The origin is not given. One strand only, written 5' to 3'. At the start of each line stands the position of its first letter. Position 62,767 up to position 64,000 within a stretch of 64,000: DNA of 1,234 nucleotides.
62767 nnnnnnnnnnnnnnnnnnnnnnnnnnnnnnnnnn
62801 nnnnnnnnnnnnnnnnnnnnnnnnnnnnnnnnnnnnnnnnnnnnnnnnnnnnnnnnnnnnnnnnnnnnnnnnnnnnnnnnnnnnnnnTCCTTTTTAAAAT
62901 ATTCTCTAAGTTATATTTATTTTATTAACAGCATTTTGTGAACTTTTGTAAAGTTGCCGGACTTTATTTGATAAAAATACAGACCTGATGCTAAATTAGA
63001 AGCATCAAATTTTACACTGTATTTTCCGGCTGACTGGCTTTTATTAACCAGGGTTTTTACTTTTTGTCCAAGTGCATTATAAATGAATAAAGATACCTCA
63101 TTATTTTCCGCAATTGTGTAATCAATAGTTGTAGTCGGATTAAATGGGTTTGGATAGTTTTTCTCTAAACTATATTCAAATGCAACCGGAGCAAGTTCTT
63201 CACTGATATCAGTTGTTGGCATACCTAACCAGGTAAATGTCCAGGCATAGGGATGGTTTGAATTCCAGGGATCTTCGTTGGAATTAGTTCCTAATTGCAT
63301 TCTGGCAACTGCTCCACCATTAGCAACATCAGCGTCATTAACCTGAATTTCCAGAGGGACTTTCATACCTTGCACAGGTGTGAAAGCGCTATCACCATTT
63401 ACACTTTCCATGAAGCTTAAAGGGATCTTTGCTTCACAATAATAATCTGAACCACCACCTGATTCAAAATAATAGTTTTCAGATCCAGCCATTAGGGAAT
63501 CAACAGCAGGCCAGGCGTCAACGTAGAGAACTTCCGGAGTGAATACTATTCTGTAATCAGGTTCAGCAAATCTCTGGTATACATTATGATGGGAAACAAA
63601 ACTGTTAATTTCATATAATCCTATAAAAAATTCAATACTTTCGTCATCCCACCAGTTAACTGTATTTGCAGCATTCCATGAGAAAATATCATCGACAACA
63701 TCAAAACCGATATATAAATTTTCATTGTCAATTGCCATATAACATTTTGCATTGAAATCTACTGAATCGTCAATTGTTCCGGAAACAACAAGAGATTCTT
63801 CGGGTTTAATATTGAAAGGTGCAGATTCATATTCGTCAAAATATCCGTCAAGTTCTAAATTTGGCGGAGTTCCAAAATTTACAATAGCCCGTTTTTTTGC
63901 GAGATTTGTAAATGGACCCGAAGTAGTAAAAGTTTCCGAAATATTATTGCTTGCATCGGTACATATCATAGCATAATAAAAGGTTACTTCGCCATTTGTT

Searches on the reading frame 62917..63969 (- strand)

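Call 41: search_protein_families(library=ncbifam, proteins=[window:62917-63969:-], max_evalue=0.0001)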
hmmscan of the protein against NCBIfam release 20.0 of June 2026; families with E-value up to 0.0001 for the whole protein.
window:62917-63969:- (350 aa): 3 families
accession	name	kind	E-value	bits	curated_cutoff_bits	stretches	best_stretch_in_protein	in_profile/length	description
TIGR04183.1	Por_Secre_tail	domain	1.3e-12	47.5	23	1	272-347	2-70/72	T9SS type A sorting domain-containing protein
NF052323.1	T9SSA_dep_M6i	equivalog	9e-10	37.1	600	1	264-341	953-1029/1043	T9SS-dependent M6-like inactivated metalloprotease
NF038113.1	T9SSA_dep_M36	equivalog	1.5e-08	33.3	885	1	258-347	782-867/869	T9SS-dependent M36 family metallopeptidase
